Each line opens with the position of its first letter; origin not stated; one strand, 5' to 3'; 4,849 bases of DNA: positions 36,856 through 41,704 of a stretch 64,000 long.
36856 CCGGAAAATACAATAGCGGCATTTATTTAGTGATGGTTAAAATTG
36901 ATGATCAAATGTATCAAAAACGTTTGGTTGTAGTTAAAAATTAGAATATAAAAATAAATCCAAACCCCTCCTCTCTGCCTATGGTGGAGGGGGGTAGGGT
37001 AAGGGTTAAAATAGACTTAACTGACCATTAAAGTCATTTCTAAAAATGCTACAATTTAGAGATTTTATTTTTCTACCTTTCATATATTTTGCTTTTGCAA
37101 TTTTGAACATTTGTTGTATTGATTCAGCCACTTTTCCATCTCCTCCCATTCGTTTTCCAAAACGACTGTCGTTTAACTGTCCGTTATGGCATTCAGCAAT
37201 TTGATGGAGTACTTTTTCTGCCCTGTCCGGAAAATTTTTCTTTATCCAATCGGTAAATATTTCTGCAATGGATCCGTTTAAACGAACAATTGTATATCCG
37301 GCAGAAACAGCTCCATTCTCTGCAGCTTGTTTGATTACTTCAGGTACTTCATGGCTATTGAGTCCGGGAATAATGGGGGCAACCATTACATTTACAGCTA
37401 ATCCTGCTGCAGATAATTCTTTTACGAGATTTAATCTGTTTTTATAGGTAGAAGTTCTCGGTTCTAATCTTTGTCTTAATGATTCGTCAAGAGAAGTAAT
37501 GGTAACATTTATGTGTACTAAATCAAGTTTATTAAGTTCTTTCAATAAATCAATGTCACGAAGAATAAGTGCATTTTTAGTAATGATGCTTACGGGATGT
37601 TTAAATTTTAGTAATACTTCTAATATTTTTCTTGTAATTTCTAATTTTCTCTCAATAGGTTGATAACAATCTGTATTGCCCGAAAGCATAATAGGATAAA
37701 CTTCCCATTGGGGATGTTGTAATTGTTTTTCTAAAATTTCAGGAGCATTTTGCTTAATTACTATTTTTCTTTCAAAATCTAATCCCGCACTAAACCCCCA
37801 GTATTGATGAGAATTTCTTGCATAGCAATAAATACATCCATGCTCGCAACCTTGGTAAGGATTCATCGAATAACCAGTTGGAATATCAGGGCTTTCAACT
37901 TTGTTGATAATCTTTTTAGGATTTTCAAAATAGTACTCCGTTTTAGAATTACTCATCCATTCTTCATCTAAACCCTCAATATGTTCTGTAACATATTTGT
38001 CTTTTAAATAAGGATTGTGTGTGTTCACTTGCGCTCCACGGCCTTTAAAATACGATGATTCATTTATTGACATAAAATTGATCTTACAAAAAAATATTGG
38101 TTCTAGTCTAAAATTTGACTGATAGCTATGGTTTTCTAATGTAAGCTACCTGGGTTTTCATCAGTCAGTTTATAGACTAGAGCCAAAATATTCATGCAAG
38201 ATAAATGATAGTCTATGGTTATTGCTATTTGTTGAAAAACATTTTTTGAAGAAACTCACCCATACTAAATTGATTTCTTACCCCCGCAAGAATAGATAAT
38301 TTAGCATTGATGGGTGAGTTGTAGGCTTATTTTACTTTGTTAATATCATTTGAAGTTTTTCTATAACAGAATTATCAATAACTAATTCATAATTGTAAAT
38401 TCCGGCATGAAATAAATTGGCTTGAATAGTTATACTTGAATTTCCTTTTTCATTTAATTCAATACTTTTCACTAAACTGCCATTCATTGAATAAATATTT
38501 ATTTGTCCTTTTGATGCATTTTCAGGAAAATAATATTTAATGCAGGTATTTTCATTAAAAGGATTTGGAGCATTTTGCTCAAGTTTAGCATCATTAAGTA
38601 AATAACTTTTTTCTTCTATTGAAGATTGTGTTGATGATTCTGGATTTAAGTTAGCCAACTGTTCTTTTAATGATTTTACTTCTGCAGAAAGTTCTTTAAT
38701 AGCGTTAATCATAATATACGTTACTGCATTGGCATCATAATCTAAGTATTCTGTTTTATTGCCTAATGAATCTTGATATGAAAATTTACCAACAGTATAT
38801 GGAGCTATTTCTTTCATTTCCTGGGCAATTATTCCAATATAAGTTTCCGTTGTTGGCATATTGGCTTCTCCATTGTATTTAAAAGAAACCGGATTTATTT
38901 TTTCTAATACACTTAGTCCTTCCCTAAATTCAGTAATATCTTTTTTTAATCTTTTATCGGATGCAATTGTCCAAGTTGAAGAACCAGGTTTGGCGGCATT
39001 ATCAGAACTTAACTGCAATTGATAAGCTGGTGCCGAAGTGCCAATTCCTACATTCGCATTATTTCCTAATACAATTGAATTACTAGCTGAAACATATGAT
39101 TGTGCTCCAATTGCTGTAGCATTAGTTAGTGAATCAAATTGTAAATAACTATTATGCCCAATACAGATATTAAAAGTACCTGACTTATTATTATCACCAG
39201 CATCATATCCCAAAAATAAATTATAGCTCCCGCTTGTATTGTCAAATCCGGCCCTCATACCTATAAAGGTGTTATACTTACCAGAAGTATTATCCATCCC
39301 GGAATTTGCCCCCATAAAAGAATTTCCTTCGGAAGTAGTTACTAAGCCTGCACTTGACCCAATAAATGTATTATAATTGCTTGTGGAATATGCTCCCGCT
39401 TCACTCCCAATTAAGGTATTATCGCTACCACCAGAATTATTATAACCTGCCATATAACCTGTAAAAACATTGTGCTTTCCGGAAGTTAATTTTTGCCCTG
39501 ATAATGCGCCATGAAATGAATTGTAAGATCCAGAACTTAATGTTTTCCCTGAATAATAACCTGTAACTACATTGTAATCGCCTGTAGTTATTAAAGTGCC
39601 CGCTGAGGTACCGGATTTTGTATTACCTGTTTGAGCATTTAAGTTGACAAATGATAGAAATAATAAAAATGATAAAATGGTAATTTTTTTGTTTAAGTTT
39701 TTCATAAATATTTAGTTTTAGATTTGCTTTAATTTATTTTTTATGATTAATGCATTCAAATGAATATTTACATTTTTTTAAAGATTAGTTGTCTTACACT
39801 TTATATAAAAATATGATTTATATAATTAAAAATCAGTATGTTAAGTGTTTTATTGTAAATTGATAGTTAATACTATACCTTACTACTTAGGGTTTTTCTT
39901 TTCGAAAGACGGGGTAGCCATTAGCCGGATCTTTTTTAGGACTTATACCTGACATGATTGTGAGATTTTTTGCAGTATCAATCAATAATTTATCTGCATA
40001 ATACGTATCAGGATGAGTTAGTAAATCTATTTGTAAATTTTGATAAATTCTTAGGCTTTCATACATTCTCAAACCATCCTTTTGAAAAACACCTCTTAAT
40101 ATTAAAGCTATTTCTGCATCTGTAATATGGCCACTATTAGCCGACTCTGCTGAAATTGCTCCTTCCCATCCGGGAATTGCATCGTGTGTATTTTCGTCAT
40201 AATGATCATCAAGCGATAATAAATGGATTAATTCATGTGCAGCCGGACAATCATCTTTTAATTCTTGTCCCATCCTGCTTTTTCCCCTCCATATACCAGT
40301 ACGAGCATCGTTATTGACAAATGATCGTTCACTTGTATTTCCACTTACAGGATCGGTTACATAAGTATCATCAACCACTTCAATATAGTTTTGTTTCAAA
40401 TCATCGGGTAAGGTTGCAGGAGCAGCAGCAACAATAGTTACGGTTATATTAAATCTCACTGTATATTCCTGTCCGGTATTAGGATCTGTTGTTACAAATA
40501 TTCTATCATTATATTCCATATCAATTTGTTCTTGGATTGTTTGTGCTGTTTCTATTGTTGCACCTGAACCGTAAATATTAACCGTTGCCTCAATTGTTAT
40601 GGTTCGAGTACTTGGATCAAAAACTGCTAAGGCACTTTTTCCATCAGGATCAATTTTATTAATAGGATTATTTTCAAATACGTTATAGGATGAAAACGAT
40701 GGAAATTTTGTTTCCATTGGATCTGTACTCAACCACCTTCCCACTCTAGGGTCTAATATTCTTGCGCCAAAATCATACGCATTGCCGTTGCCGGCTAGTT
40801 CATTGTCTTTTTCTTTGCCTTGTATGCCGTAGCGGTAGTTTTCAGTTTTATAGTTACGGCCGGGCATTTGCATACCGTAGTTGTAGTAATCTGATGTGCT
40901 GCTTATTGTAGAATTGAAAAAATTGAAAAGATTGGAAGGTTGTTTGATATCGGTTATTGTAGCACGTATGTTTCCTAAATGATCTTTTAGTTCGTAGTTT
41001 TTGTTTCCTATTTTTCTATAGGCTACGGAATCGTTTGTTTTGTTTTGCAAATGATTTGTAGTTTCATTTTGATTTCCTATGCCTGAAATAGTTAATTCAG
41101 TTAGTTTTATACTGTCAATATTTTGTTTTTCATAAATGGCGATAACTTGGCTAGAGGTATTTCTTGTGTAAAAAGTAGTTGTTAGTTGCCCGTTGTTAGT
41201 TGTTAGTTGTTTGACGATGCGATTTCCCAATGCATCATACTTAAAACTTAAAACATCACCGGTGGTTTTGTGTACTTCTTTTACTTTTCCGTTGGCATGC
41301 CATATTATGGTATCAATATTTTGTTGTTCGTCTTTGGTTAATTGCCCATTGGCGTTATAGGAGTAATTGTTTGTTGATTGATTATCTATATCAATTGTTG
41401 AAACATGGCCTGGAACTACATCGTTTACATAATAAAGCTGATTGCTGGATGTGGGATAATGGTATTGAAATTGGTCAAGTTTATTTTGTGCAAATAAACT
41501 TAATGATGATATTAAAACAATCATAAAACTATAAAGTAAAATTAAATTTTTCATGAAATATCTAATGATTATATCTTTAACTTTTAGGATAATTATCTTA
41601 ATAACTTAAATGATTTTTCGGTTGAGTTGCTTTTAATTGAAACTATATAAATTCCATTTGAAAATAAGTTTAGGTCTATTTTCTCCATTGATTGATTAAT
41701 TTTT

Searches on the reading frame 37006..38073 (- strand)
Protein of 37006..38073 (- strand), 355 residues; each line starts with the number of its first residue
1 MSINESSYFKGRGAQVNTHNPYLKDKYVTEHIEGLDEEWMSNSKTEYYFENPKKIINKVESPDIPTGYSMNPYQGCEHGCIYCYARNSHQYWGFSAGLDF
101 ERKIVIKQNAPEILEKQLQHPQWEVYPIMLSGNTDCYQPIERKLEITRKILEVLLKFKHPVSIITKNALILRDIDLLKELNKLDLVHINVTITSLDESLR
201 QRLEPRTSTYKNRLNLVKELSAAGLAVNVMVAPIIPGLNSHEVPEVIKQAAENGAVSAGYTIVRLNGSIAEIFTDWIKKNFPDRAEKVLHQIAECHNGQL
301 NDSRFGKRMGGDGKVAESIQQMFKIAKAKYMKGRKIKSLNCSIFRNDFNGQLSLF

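Call 55: search_protein_families(library=pfam, proteins=[window:37006-38073:-], max_evalue=0.001)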
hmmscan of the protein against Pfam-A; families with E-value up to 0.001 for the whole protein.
window:37006-38073:- (355 aa): 1 family
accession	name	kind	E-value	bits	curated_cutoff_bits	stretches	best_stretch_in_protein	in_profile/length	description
PF04055.27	Radical_SAM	-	4e-20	73.1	29.5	1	70-249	1-165/166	Radical SAM superfamily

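Call 63: find_encoding_contigs(protein=window:37006-38073:-, flank=6000, max_places=5)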
Protein window:37006-38073:- (355 aa): 2 contigs read that carry it; 2 places shown.
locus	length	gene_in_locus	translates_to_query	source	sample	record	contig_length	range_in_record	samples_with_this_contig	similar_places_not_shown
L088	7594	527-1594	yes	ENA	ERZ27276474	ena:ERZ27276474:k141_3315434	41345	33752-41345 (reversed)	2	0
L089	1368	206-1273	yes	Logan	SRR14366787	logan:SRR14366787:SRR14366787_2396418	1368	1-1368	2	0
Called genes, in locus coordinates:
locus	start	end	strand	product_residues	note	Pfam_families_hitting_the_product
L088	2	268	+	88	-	?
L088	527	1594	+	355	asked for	PF04055:Radical_SAM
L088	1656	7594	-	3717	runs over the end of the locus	PF13229:Beta_helix, PF16116:DUF4832 (faint), PF07705:CARDB, PF24595:DUF7619, PF00801:PKD, PF18911:PKD_4, PF18962:Por_Secre_tail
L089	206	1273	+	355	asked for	PF04055:Radical_SAM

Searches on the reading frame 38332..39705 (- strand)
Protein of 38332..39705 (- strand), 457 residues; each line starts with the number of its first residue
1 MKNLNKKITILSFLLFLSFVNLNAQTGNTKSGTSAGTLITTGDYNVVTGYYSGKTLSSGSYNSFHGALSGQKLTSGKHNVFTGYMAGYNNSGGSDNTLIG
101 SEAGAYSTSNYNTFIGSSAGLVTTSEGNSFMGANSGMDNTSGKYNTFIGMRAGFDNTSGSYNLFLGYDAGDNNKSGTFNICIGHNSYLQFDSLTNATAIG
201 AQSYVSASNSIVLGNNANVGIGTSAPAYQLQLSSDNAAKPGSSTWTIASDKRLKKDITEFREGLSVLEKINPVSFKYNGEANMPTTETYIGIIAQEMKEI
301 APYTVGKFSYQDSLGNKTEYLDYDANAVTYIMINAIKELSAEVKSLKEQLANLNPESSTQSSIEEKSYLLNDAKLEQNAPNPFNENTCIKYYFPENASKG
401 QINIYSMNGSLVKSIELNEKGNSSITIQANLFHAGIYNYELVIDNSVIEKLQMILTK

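Call 5: search_protein_families(library=pfam, proteins=[window:38332-39705:-], max_evalue=0.1)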
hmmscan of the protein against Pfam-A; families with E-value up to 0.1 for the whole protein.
window:38332-39705:- (457 aa): 4 families
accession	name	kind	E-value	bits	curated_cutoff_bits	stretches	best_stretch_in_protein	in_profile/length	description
PF13884.11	Peptidase_S74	-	7.8e-14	52.2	22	1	249-305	1-57/58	Chaperone of endosialidase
PF18962.6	Por_Secre_tail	-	1.8e-07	31.8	27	1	380-451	3-73/75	Secretion system C-terminal sorting domain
PF05658.19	YadA_head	-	0.00033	21.4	25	1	194-217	4-27/27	YadA head domain repeat (2 copies)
PF13860.13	FlgD_ig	-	0.00061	20.1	27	1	389-428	14-55/79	FlgD Ig-like domain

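Call 6: search_protein_families(library=ncbifam, proteins=[window:38332-39705:-], max_evalue=0.1)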
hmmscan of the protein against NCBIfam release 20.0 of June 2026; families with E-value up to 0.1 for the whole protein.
window:38332-39705:- (457 aa): 1 family
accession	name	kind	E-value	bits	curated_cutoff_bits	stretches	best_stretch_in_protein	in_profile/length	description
TIGR04183.1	Por_Secre_tail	domain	5.7e-07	29.4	23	1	380-454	3-70/72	T9SS type A sorting domain-containing protein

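Call 62: find_encoding_contigs(protein=window:38332-39705:-, flank=6000, max_places=5)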
Protein window:38332-39705:- (457 aa): no gene with exactly this product is on record in the collection.
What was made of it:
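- The junction between the repeat and tail A was not seen in a second assembly (calls 62, 63).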

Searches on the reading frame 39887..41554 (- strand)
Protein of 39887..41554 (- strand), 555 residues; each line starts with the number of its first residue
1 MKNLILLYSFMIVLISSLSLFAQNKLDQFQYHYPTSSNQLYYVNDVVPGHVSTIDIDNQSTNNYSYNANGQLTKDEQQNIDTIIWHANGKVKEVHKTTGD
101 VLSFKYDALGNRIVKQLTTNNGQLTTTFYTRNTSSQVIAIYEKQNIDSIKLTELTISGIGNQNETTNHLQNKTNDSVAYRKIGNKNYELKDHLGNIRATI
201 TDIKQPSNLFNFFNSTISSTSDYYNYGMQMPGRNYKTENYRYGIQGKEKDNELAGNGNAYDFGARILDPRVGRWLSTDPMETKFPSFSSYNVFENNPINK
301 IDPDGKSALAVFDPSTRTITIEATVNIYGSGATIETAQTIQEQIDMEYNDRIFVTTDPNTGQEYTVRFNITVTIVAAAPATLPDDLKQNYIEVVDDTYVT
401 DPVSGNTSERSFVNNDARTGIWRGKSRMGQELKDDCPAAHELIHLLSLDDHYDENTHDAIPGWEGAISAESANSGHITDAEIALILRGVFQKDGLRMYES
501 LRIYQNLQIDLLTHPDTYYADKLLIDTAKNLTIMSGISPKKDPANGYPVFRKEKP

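Call 5: search_protein_families(library=pfam, proteins=[window:39887-41554:-], max_evalue=0.1)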
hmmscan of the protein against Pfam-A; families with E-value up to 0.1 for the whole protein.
window:39887-41554:- (555 aa): 1 family
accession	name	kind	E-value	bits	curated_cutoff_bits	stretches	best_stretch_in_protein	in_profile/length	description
PF05593.20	RHS_repeat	-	5e-06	27.2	22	1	85-122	1-36/38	RHS Repeat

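Call 6: search_protein_families(library=ncbifam, proteins=[window:39887-41554:-], max_evalue=0.1)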
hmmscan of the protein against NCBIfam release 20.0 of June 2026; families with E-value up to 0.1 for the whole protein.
window:39887-41554:- (555 aa): 2 families
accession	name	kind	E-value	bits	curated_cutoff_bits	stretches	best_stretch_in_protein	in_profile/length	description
TIGR03696.1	Rhs_assc_core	domain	1.4e-11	44.7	32.5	1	223-305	1-75/76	RHS repeat-associated core domain-containing protein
TIGR01643.1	YD_repeat_2x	repeat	0.0065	16.9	15.8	0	88-120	4-36/42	YD repeat-containing protein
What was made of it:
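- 39887..41554 (-): Gene A: 555-aa protein made of a signal peptide, a truncated Rhs and a metzincin-like tail. RHS_repeat and TIGR03696 hits (calls 5, 6).
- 40640..40888 (-): Rhs-associated core of A (residues 223-305) with putative catalytic D278 and D302. The same element in B lies at 44027-44275. TIGR03696 at 44.7 and 44.0 bits against a cut-off of 32.5 (call 6).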

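Call 21: find_encoding_contigs(protein=window:39887-41554:-, flank=10000, max_places=4)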
Protein window:39887-41554:- (555 aa): no gene with exactly this product is on record in the collection.

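Call 56: list_cluster_members(proteins=[window:39887-41554:-, P0121, window:22304-23536:-, window:23633-25372:+, window:45732-46847:+, window:41848-42981:-])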
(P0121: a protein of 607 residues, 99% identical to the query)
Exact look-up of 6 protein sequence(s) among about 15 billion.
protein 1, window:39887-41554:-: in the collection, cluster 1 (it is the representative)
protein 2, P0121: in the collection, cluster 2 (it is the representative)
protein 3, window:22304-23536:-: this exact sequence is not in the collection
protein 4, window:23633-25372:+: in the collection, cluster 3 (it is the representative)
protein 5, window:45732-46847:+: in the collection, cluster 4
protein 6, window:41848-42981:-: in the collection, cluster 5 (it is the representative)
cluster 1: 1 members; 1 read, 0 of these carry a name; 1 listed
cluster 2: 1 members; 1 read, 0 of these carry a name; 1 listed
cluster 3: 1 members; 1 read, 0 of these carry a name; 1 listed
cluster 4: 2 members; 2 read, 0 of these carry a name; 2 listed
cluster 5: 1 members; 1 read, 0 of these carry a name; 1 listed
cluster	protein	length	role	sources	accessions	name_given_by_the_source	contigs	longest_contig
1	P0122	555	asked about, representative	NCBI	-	-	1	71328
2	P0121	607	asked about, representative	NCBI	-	-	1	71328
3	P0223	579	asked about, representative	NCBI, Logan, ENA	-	-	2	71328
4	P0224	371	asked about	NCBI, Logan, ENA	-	-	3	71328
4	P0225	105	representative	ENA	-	-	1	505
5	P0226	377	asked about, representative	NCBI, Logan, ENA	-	-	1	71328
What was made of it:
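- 39887..41554 (-): Singleton cluster at 90% identity among 15 billion proteins (call 56).
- The source is a 71-kb metagenome-type contig (call 56).
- Tried and rejected: A and B are singletons at 90% identity (call 56).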
